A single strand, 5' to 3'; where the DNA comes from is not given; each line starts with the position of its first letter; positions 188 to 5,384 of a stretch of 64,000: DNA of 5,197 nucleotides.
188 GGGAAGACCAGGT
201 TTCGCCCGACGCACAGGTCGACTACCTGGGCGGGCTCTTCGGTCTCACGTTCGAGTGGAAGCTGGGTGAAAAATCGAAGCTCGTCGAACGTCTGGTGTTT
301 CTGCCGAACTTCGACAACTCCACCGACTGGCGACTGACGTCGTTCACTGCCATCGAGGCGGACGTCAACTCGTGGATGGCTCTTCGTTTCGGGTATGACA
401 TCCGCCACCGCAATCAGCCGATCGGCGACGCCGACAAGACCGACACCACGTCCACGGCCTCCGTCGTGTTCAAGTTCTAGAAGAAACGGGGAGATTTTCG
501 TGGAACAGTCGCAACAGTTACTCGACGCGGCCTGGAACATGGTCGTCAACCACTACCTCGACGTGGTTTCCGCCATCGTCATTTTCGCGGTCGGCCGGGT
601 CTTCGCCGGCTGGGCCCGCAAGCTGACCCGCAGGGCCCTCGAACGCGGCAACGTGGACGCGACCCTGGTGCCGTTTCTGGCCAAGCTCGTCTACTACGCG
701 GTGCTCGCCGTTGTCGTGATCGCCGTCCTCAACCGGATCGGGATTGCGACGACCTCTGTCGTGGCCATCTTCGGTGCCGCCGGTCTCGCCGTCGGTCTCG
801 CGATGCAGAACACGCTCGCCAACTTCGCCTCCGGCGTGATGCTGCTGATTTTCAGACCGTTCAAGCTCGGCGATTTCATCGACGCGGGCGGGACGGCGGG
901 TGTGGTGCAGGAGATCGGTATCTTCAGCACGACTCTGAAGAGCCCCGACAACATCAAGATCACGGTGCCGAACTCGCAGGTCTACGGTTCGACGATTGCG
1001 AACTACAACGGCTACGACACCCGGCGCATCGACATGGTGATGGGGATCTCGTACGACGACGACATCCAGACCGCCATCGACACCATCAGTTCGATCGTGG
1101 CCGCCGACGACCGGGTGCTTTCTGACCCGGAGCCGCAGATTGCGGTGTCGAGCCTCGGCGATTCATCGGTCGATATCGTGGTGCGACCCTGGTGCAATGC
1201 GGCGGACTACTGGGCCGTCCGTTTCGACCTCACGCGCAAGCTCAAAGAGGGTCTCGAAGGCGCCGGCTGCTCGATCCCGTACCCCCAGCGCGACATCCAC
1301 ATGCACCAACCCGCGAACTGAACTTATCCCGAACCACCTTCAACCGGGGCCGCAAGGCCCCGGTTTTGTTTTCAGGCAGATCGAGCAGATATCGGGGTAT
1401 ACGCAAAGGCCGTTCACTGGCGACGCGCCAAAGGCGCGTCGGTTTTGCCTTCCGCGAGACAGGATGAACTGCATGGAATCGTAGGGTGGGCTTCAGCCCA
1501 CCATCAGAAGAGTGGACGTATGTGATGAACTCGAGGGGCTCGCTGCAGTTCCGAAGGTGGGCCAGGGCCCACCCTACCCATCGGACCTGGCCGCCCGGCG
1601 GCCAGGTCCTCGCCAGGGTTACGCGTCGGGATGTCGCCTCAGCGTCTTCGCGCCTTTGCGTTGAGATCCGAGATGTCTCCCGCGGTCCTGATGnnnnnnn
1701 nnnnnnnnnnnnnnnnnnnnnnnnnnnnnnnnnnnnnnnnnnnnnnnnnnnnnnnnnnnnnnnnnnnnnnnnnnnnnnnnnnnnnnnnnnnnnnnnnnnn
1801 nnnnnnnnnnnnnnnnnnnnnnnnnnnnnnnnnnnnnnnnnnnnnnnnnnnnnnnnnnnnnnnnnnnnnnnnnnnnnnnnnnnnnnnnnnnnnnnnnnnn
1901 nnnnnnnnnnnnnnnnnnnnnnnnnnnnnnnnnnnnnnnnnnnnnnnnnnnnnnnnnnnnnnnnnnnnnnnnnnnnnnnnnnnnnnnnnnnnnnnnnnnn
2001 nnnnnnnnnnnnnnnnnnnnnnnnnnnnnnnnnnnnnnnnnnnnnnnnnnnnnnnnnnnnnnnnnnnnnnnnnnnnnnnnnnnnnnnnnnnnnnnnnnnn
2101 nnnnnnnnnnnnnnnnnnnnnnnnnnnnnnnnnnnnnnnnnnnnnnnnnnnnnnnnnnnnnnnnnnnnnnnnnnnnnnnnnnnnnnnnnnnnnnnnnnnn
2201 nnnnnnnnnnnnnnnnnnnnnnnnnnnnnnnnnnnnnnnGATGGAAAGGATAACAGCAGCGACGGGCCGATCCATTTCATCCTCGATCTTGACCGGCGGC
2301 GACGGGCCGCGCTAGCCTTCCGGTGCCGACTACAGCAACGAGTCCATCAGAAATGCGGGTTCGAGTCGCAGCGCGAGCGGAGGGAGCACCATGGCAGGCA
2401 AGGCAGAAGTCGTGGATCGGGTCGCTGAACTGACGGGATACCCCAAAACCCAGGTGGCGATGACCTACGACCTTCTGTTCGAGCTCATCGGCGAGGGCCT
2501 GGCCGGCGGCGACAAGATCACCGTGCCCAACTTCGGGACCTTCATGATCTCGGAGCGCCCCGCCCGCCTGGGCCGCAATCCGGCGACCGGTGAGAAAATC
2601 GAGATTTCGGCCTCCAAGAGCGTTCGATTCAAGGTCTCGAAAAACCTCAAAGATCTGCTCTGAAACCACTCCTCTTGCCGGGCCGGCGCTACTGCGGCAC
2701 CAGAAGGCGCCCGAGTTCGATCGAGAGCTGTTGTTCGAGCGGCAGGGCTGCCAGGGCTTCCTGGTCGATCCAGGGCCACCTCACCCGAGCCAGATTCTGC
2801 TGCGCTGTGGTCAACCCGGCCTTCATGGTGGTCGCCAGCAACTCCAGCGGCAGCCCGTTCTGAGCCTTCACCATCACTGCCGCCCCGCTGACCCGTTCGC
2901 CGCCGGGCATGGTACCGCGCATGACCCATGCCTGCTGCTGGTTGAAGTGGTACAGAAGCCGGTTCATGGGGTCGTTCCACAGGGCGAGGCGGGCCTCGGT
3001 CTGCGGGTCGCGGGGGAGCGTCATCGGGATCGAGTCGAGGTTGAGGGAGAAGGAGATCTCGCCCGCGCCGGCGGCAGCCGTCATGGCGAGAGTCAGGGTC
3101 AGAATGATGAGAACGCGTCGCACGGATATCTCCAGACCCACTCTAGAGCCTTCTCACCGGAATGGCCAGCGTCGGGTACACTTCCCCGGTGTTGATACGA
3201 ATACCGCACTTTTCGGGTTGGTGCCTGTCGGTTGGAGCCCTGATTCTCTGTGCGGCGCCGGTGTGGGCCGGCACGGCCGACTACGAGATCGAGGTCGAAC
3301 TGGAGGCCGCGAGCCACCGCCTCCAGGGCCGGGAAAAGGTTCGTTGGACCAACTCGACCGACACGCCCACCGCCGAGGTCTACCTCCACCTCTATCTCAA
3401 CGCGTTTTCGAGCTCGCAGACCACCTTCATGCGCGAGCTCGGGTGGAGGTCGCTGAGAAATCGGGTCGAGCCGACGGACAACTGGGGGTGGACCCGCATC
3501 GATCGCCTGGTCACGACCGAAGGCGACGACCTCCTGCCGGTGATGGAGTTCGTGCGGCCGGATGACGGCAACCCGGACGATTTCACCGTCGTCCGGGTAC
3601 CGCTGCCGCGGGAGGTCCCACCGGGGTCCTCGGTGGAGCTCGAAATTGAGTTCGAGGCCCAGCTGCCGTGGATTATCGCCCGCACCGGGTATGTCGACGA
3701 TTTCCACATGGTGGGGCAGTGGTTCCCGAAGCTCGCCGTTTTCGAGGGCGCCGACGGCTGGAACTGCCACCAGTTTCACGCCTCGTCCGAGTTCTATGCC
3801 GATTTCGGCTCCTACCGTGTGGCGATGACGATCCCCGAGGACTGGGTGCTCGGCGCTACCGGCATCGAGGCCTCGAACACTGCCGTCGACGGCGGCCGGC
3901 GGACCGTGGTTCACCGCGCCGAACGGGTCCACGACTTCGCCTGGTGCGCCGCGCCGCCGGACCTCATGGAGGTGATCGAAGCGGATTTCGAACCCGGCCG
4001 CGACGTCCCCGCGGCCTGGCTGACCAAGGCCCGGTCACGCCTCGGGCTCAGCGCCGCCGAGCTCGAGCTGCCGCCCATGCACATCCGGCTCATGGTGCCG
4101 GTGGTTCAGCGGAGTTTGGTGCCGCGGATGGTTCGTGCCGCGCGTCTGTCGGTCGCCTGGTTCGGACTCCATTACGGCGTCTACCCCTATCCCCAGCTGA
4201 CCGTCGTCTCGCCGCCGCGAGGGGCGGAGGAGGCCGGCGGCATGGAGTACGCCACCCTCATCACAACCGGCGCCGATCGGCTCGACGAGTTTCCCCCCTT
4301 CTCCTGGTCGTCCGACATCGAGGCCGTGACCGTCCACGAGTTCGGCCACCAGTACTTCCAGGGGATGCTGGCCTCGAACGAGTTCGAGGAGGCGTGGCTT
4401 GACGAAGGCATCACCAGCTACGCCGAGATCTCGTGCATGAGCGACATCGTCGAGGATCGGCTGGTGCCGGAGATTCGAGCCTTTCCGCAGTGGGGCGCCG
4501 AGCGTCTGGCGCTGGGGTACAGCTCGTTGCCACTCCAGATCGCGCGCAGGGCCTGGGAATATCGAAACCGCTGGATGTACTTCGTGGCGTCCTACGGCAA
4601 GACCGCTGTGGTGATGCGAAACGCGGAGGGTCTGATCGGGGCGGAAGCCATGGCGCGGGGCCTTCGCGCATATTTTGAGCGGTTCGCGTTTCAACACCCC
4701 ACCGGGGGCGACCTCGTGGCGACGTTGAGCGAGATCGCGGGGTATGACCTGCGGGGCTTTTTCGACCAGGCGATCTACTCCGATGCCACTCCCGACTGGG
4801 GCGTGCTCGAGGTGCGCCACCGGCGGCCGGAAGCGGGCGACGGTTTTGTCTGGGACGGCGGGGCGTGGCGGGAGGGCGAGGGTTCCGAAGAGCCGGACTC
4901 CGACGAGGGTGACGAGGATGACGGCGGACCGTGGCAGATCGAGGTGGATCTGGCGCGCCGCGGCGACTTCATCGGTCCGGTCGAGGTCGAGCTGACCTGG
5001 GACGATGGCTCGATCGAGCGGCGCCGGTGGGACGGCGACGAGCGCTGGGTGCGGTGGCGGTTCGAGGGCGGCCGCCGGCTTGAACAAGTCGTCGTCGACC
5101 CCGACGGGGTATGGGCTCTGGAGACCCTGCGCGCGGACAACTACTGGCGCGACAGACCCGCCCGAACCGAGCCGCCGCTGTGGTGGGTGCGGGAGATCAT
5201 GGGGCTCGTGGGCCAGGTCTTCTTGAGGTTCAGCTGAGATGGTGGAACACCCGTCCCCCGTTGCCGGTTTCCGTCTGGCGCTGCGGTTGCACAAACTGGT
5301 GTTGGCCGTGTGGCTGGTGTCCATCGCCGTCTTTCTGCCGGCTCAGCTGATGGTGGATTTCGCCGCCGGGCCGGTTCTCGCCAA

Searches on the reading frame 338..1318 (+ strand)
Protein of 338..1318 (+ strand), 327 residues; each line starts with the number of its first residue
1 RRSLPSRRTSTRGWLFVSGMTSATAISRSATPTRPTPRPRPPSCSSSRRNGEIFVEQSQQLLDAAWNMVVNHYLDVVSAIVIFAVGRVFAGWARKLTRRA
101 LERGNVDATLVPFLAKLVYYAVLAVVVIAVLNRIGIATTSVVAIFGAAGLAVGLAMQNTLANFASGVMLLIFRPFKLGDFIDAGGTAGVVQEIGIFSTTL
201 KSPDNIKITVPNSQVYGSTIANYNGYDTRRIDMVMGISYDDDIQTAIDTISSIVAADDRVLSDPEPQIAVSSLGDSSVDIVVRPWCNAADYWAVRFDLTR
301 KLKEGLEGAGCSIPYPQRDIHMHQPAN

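Call 61: search_protein_families(library=pfam, proteins=[window:338-1318:+], max_evalue=0.00001)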
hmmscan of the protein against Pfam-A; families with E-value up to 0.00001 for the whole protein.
window:338-1318:+ (327 aa): 4 families
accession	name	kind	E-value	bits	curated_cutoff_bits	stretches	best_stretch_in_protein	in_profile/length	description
PF00924.24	MS_channel_2nd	-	3e-20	72.5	20.2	1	158-224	1-67/68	Mechanosensitive ion channel, beta-domain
PF21082.3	MS_channel_3rd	-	2.1e-11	44.5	21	1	232-312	2-87/88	Mechanosensitive ion channel MscS, C-terminal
PF21088.3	MS_channel_1st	-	1.7e-08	34.7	23.1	1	116-157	1-42/42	Mechanosensitive ion channel, transmembrane helices 2/3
PF05552.17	MS_channel_1st_1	-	3.7e-08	33.6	22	1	62-109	3-50/50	Mechanosensitive ion channel, conserved TM helix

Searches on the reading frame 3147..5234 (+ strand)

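Call 61: search_protein_families(library=pfam, proteins=[window:3147-5234:+], max_evalue=0.00001)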
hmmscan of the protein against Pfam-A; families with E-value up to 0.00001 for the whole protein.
window:3147-5234:+ (696 aa): 1 family
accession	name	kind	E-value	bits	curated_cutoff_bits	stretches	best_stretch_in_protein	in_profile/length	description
PF01433.26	Peptidase_M1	-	1.1e-17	64.8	27.7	1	346-541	21-217/218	Peptidase family M1 domain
